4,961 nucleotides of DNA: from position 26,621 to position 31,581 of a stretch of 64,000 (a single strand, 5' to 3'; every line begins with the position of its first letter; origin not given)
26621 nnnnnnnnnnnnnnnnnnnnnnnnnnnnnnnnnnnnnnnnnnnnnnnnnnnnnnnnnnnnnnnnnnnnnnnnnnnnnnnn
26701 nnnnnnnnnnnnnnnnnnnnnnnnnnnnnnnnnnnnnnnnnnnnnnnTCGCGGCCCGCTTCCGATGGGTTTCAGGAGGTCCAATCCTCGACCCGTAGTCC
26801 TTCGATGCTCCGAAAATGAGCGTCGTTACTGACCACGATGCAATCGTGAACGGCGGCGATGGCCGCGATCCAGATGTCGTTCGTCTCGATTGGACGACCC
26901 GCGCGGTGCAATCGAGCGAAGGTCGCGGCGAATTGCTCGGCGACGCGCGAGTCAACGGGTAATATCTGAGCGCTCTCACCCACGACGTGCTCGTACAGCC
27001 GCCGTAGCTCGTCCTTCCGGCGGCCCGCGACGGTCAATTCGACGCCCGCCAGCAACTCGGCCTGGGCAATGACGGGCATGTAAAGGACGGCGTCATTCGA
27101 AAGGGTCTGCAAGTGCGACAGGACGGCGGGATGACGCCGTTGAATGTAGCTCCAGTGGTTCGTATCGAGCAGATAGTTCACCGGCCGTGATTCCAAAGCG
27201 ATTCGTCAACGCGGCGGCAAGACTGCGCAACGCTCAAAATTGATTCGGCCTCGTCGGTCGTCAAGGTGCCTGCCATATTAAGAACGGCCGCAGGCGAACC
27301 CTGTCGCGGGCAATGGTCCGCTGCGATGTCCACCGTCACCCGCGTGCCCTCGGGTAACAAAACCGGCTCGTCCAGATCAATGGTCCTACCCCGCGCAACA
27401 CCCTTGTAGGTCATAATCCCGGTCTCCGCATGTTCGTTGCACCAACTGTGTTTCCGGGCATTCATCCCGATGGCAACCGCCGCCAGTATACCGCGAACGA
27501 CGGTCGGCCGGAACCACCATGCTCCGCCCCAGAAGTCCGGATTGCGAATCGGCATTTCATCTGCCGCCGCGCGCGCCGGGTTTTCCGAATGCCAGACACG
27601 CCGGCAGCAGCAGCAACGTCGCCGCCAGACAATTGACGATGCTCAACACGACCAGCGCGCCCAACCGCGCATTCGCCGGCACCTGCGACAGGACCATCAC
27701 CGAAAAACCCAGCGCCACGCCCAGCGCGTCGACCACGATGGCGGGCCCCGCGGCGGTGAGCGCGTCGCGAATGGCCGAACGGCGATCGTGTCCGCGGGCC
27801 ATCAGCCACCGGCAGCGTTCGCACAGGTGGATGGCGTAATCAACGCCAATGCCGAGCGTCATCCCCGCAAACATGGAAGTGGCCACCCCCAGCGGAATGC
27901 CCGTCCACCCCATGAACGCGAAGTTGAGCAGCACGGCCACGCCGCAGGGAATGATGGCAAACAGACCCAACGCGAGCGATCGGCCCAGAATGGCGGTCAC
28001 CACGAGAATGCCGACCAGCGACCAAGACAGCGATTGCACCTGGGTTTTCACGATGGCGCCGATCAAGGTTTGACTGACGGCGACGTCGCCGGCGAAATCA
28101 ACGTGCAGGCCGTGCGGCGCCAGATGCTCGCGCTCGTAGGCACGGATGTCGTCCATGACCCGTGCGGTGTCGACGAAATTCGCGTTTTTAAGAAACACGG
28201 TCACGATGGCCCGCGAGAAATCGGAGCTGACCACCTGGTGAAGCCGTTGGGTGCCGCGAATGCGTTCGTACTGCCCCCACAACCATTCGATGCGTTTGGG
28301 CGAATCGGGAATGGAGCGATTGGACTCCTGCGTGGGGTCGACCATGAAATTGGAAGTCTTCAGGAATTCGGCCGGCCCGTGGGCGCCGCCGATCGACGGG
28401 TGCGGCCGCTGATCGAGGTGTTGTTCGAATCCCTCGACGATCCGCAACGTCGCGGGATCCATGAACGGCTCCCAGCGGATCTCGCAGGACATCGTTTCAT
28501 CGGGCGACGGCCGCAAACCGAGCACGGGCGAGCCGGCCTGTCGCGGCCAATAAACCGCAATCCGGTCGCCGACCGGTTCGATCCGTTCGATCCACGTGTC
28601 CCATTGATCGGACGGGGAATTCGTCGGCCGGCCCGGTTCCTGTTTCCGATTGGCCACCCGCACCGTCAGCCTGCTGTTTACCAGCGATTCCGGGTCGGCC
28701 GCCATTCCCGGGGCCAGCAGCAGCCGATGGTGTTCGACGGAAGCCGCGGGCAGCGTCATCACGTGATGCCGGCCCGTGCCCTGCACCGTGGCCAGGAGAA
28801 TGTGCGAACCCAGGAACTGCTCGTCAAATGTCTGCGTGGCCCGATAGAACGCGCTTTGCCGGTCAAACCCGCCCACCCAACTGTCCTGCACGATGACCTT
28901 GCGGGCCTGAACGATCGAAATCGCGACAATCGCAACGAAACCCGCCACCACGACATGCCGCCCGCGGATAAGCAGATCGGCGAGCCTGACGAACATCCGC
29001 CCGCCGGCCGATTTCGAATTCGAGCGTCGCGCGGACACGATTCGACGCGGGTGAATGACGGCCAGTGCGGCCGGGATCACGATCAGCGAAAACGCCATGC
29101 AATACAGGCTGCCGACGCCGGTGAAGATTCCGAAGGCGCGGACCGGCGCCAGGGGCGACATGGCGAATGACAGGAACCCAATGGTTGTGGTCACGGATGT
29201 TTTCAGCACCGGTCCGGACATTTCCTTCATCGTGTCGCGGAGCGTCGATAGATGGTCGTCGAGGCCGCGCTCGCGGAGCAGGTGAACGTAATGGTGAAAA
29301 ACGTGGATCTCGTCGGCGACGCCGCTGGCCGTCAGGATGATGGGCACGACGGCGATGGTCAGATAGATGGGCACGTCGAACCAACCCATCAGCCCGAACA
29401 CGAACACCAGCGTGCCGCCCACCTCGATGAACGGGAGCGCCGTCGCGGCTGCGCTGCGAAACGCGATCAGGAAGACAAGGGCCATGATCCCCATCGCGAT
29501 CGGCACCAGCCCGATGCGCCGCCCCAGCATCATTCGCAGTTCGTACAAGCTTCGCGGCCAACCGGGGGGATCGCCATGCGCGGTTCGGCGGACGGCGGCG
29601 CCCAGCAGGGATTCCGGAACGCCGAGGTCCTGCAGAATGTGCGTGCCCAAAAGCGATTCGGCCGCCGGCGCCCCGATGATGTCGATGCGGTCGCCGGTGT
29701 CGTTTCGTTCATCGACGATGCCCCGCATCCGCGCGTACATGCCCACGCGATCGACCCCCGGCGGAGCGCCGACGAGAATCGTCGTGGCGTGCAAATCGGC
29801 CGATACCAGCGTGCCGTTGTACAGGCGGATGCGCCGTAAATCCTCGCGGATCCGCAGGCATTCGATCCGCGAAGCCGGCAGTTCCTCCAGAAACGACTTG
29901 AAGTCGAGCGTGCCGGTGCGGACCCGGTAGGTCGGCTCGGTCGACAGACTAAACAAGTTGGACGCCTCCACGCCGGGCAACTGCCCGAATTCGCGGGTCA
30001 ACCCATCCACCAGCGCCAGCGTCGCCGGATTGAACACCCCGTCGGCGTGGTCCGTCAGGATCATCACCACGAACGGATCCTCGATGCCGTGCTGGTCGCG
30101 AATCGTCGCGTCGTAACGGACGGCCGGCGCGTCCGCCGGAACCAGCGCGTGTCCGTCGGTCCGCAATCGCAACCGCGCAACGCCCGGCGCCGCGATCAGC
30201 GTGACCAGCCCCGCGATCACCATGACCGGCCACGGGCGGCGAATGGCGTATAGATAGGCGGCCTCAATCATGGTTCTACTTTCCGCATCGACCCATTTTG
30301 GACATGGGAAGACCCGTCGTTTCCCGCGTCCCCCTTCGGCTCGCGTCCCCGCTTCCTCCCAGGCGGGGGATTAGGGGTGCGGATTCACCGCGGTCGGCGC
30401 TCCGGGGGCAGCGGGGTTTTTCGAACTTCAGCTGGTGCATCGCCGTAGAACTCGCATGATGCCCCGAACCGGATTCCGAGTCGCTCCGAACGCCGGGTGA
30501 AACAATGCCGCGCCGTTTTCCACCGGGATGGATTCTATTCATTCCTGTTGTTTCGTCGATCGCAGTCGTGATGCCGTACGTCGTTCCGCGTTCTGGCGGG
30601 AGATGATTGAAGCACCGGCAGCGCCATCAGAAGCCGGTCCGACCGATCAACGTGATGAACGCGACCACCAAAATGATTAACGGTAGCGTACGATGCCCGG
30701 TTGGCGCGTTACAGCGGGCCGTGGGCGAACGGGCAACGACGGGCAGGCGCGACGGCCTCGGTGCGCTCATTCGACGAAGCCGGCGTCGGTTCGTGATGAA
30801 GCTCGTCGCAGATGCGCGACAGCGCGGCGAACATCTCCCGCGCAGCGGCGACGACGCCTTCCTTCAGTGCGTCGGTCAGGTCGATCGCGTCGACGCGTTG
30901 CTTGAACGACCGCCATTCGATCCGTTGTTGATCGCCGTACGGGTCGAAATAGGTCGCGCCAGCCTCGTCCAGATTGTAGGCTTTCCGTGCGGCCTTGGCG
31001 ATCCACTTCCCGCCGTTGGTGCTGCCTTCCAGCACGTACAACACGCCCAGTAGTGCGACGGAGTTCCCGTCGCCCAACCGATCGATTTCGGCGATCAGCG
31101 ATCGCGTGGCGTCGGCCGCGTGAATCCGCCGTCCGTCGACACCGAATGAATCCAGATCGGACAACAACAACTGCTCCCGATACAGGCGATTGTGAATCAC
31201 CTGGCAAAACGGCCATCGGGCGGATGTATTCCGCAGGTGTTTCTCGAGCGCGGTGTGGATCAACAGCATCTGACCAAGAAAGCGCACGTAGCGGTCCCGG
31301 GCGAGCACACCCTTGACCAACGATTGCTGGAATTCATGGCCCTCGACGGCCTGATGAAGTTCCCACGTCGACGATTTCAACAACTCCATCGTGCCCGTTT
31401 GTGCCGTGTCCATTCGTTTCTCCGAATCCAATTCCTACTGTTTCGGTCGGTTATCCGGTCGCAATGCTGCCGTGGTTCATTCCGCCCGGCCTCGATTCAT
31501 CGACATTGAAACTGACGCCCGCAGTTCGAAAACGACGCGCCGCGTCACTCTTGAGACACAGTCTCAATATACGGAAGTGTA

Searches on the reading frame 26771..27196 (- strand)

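Call 46: search_protein_families(library=pfam, proteins=[window:26771-27196:-], max_evalue=0.0001)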
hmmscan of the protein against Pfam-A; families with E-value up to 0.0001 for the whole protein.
window:26771-27196:- (141 aa): 1 family
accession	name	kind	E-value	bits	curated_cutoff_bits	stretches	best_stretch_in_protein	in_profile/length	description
PF01850.27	PIN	-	3.1e-18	66.9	23.6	1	8-132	1-118/120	PIN domain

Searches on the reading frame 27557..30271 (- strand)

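Call 46: search_protein_families(library=pfam, proteins=[window:27557-30271:-], max_evalue=0.0001)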
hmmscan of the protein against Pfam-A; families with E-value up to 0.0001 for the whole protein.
window:27557-30271:- (904 aa): 3 families
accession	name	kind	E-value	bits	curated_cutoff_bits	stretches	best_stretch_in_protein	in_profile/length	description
PF03176.21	MMPL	-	2.1e-23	83.2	20.5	1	677-895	77-301/333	MMPL family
PF02460.24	Patched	-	3.2e-10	40.4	23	1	766-894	28-155/156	Patched SSD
PF12349.14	Sterol-sensing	-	4.3e-08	33.6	22.3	1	281-410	13-140/153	Sterol-sensing domain of SREBP cleavage-activation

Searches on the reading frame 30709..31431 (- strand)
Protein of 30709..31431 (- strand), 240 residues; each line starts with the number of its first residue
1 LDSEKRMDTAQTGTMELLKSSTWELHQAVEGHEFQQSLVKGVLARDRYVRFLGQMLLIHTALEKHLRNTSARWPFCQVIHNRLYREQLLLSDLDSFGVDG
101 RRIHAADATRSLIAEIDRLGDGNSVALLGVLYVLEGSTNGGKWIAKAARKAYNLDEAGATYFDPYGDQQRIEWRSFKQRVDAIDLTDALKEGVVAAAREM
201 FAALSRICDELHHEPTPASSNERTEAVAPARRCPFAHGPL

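Call 46: search_protein_families(library=pfam, proteins=[window:30709-31431:-], max_evalue=0.0001)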
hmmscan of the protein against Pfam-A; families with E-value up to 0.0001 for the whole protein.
window:30709-31431:- (240 aa): 2 families
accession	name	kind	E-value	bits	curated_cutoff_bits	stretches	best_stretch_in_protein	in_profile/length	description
PF01126.25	Heme_oxygenase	-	1.9e-30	106.6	23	1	16-206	5-200/204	Heme oxygenase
PF14518.11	Haem_oxygenas_2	-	9.2e-05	22.8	28.9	0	87-163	52-133/177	Iron-containing redox enzyme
